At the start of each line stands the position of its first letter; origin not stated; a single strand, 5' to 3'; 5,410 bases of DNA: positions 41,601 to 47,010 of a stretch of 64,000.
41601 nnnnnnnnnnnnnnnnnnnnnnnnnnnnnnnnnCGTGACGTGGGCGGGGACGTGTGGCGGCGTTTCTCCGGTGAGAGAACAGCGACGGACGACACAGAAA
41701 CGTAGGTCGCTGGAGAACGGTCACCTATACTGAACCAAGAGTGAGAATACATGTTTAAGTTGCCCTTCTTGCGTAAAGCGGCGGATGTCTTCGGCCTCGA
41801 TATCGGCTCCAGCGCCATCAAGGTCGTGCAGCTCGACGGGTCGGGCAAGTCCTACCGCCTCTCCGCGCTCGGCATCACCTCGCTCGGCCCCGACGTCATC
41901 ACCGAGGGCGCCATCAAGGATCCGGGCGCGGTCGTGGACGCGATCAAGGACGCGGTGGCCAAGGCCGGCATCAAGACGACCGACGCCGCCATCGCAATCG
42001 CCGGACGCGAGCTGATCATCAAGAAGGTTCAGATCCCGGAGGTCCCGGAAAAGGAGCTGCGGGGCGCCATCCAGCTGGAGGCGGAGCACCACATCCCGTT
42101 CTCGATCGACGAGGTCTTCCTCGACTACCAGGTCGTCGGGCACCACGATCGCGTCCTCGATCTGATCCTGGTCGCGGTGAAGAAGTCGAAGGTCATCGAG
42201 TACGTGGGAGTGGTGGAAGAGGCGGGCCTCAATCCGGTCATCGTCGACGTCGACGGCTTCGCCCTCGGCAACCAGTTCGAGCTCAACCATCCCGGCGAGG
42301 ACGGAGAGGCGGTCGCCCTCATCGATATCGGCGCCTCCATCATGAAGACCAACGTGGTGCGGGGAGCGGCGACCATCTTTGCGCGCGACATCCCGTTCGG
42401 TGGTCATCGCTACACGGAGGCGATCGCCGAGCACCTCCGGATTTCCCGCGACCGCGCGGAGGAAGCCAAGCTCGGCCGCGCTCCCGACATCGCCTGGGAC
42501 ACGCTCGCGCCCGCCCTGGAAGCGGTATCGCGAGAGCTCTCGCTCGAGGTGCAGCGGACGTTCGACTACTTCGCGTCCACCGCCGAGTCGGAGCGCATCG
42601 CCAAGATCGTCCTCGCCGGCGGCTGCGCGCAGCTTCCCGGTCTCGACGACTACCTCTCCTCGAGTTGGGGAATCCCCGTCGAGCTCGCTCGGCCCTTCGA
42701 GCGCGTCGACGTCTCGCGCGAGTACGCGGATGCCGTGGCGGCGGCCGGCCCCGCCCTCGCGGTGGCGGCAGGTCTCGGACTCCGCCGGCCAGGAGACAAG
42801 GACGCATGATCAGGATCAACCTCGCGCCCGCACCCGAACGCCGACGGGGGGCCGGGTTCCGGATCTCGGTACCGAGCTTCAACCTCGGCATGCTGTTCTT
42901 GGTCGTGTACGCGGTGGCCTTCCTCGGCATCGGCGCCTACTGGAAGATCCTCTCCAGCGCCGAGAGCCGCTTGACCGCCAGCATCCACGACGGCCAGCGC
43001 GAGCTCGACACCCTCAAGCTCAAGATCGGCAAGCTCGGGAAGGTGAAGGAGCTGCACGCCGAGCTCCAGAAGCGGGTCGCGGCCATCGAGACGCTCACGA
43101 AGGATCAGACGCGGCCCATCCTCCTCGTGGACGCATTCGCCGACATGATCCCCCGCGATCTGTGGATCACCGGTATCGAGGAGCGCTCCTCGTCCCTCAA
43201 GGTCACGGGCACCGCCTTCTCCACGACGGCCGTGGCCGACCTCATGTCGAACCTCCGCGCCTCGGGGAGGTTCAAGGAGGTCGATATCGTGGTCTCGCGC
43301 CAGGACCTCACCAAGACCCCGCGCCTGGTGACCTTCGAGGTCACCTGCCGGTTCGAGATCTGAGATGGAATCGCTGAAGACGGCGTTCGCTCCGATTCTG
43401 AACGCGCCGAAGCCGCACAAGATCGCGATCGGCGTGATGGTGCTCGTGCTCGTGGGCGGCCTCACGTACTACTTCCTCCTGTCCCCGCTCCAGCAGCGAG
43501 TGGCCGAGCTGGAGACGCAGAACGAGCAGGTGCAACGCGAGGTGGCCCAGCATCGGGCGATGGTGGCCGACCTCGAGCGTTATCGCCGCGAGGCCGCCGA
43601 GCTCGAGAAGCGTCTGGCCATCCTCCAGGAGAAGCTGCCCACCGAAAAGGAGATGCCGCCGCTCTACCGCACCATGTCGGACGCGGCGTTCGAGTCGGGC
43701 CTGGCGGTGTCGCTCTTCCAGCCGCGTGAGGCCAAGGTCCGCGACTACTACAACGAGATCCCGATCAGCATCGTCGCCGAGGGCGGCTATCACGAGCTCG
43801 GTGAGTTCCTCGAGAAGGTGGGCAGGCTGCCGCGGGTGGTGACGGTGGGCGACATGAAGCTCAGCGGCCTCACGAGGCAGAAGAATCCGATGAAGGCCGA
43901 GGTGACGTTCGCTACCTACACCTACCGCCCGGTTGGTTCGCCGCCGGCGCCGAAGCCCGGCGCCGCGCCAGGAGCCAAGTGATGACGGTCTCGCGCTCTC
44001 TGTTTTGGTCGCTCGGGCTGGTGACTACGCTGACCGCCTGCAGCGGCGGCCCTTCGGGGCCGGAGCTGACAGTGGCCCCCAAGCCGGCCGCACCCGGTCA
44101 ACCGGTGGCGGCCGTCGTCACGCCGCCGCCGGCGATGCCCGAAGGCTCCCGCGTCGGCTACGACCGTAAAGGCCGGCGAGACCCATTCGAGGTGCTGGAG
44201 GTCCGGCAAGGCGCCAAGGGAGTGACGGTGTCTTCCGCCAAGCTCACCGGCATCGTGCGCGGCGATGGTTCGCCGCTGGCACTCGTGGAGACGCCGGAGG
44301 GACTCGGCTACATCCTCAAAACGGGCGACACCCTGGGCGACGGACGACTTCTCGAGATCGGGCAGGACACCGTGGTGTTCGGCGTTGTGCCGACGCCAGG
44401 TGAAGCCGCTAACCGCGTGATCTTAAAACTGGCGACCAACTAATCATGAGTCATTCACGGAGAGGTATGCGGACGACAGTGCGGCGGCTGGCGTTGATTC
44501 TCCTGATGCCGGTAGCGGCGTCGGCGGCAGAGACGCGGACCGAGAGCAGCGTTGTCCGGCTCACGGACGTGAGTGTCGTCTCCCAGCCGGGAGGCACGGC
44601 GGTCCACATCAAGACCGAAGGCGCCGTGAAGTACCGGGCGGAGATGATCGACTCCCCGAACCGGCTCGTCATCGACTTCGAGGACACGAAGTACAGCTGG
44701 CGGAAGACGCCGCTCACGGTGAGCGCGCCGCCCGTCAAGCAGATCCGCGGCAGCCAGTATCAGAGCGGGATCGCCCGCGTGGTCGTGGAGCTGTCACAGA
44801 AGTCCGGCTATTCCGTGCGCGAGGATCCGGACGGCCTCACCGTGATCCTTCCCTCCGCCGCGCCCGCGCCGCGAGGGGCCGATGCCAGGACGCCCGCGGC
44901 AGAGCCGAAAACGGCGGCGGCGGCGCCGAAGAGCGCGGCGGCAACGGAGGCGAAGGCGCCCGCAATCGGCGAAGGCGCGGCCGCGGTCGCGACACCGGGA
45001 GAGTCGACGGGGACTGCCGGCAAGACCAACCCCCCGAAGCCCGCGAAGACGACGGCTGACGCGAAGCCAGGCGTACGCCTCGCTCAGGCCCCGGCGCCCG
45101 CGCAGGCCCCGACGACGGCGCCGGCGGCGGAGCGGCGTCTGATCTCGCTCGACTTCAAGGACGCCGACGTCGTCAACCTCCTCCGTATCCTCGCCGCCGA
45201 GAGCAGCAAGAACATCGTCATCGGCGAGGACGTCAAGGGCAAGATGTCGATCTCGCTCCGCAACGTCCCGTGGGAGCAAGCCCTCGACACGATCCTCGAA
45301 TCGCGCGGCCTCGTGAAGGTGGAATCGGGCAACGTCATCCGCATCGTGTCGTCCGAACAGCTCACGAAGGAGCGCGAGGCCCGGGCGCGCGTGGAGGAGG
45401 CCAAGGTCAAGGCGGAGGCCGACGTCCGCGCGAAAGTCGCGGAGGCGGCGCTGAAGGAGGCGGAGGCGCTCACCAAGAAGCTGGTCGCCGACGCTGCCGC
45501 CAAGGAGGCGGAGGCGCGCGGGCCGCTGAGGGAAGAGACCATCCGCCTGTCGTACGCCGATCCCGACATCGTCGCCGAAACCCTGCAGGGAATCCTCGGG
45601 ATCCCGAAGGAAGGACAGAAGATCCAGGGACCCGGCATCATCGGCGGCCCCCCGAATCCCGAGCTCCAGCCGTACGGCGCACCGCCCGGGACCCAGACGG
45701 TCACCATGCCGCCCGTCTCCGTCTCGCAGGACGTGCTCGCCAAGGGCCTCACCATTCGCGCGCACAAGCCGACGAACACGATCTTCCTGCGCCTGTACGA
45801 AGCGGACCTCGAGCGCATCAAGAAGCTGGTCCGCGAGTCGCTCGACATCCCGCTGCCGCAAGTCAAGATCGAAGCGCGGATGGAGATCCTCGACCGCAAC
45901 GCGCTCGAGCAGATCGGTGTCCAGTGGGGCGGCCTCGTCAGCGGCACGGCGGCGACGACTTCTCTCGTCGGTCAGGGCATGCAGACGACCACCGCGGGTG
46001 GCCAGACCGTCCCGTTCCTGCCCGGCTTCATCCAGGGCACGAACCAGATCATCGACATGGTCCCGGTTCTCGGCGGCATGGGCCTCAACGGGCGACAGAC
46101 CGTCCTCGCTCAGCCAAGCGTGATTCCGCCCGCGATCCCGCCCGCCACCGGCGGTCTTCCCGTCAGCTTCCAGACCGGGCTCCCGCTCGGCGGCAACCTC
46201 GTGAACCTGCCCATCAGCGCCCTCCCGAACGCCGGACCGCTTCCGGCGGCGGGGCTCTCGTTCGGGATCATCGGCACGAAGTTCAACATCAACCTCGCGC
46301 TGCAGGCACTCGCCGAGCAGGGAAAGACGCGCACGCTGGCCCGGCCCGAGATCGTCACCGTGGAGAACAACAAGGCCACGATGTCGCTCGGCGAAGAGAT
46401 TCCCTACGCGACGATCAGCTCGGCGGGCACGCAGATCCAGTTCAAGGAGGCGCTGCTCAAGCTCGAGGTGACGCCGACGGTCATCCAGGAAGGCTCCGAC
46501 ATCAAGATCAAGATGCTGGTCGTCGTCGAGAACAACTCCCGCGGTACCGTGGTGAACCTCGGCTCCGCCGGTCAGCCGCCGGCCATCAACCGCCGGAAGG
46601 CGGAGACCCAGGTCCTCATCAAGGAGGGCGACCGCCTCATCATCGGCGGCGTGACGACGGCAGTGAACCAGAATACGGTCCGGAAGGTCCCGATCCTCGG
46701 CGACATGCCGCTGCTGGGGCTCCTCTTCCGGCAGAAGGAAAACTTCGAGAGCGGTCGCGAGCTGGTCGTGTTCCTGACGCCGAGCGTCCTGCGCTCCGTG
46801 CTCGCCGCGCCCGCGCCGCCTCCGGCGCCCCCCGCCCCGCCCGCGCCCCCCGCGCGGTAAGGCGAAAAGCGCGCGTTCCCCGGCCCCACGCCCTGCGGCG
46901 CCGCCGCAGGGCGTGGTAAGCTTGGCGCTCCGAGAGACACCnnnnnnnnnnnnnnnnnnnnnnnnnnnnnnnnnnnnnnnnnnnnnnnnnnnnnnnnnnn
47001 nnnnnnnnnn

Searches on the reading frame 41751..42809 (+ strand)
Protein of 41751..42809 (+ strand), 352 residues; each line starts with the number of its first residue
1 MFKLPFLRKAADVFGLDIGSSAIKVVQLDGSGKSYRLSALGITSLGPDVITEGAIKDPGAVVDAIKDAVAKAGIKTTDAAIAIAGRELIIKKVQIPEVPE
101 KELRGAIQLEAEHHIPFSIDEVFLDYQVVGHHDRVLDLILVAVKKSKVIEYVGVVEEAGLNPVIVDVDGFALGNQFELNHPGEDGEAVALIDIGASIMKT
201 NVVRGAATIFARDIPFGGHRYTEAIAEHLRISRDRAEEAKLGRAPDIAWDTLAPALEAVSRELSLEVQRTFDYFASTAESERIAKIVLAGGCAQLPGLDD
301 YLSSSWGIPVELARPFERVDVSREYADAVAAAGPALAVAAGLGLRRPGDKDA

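Call 53: search_protein_families(library=pfam, proteins=[window:41751-42809:+], max_evalue=0.00001)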
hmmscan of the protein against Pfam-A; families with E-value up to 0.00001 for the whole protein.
window:41751-42809:+ (352 aa): 3 families
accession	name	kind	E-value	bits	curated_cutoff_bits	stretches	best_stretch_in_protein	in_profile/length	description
PF11104.14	PilM_2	-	4.9e-74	249.7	27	1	15-346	1-339/340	Type IV pilus assembly protein PilM;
PF14450.12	FtsA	-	9.9e-15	55.5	31.8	1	189-340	1-126/127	Cell division protein FtsA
PF06723.19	MreB_Mbl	-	1.2e-07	31.3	27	0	285-314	276-305/327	MreB/Mbl protein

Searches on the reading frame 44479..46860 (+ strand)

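Call 53: search_protein_families(library=pfam, proteins=[window:44479-46860:+], max_evalue=0.00001)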
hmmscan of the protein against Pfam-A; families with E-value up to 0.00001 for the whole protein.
window:44479-46860:+ (793 aa): 5 families
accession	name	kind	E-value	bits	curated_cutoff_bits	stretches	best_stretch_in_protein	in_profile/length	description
PF00263.26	Secretin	-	2.9e-40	138.1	27.5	1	610-772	1-169/169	Bacterial type II and III secretion system protein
PF11741.13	AMIN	-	2.3e-14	53.8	20.5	1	31-122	2-99/101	AMIN domain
PF07660.19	STN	-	1.2e-09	38.2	28.4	1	245-291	2-51/52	Secretin and TonB N terminus short domain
PF03958.22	Secretin_N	-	1.2e-07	32.3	28.2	1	353-458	2-66/69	Bacterial type II/III secretion system short domain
PF21305.2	type_II_gspD_N0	-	3.7e-07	30.3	27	1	224-289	1-71/71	GspD-like, N0 domain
